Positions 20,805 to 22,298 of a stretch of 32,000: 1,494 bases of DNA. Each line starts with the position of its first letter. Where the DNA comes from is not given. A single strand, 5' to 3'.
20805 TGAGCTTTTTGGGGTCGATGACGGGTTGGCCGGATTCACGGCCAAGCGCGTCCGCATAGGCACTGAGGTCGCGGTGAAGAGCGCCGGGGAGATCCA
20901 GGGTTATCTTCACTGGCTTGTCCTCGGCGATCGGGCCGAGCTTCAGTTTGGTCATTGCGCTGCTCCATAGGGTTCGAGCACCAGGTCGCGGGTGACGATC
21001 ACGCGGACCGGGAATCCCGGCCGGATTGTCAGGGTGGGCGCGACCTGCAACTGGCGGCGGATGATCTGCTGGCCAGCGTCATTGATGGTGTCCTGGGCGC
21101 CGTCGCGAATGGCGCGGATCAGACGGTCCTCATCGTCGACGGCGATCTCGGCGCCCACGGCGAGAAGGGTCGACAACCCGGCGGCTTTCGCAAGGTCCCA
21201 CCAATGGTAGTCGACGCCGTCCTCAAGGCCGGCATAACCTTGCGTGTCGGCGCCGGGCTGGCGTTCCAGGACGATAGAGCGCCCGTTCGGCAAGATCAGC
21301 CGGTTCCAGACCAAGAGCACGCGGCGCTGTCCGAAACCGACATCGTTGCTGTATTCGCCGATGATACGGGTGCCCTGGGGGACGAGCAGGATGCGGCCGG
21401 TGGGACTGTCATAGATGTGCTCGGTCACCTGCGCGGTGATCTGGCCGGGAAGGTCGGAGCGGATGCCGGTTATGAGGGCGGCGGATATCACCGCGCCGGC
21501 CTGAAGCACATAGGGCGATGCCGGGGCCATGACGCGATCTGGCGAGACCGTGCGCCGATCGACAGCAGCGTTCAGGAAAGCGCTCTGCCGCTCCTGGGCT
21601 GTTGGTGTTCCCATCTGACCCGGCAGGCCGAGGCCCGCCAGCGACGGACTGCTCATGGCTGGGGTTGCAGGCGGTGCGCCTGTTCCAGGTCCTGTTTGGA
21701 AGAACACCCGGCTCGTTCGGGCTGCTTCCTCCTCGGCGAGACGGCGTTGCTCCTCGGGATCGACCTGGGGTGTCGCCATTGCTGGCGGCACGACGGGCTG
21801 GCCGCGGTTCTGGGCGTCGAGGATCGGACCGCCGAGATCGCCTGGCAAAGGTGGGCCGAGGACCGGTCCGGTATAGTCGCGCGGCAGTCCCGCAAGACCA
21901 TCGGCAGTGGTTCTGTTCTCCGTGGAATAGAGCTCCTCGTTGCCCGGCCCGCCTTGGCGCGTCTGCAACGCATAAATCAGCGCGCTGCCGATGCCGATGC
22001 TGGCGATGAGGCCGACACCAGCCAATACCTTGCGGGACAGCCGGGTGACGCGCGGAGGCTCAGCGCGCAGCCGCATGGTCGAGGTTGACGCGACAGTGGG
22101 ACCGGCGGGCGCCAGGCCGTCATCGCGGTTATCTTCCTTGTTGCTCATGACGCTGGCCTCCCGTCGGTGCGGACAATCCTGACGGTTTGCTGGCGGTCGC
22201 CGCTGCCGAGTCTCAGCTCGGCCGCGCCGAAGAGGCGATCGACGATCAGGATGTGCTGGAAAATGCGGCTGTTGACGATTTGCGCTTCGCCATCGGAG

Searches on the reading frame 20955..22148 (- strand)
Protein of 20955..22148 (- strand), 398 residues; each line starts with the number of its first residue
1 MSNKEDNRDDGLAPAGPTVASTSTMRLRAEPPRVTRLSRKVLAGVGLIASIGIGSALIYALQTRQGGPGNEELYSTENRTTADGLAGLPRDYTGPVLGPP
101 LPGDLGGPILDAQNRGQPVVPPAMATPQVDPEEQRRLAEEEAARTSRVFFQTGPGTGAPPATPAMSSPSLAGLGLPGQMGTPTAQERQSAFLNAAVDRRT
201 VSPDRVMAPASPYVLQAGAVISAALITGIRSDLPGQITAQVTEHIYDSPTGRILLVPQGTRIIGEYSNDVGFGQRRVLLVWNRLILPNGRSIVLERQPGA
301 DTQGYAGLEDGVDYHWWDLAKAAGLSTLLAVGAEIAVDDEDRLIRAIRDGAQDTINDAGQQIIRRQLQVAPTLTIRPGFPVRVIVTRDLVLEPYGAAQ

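Call 33: search_protein_families(library=pfam, proteins=[window:20955-22148:-])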
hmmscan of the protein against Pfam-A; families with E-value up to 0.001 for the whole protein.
window:20955-22148:- (398 aa): 1 family
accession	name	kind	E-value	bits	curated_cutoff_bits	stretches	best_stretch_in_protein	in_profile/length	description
PF03743.19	TrbI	-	2.6e-64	217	35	1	214-391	1-188/188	Bacterial conjugation TrbI-like protein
